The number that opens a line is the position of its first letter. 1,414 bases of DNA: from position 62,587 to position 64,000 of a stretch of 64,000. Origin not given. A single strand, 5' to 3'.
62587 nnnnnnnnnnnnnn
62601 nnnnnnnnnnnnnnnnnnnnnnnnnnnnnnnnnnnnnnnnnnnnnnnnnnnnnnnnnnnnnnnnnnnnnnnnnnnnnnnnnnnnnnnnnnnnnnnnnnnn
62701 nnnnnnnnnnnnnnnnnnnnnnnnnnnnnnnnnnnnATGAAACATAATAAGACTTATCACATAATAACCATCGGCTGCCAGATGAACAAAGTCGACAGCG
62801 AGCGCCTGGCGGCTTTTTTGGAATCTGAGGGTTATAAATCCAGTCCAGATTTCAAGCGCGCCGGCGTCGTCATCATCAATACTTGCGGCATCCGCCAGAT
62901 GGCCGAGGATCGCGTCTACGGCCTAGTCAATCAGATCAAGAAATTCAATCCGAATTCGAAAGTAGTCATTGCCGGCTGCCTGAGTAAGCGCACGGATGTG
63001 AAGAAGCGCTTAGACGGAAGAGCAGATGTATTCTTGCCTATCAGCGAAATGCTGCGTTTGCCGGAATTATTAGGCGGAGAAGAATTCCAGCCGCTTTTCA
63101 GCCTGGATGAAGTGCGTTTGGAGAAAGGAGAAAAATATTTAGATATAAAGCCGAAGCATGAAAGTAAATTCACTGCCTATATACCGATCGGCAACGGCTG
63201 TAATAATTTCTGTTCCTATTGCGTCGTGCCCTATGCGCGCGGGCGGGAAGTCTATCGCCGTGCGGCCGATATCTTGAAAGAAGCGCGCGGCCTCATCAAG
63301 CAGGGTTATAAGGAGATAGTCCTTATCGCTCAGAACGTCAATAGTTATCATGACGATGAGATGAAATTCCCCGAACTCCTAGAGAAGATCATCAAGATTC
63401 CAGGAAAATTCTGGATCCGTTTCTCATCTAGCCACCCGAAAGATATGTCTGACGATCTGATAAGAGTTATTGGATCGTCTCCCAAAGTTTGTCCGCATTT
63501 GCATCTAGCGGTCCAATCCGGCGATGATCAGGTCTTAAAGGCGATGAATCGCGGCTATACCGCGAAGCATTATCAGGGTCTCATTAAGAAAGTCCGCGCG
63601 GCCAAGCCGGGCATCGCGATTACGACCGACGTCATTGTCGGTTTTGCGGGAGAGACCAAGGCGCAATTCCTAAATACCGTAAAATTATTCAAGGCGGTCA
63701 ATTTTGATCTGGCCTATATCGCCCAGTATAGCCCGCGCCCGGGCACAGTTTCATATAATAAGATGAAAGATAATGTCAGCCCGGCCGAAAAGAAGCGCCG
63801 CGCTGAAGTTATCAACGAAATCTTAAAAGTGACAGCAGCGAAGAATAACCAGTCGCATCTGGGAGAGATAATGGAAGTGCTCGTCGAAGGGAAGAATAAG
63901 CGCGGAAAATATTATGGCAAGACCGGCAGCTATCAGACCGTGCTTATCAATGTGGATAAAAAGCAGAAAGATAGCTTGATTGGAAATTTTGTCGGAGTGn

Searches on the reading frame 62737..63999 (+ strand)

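Call 53: search_protein_families(library=pfam, proteins=[window:62737-63999:+], max_evalue=0.00001)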
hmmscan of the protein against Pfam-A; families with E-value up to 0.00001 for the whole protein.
window:62737-63999:+ (421 aa): 2 families
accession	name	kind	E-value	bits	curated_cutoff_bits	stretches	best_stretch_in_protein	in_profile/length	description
PF04055.27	Radical_SAM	-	2.8e-25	89.9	29.5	1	149-317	1-165/166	Radical SAM superfamily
PF00919.26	UPF0004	-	2.5e-23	82.4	27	1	7-87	2-83/98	Uncharacterized protein family UPF0004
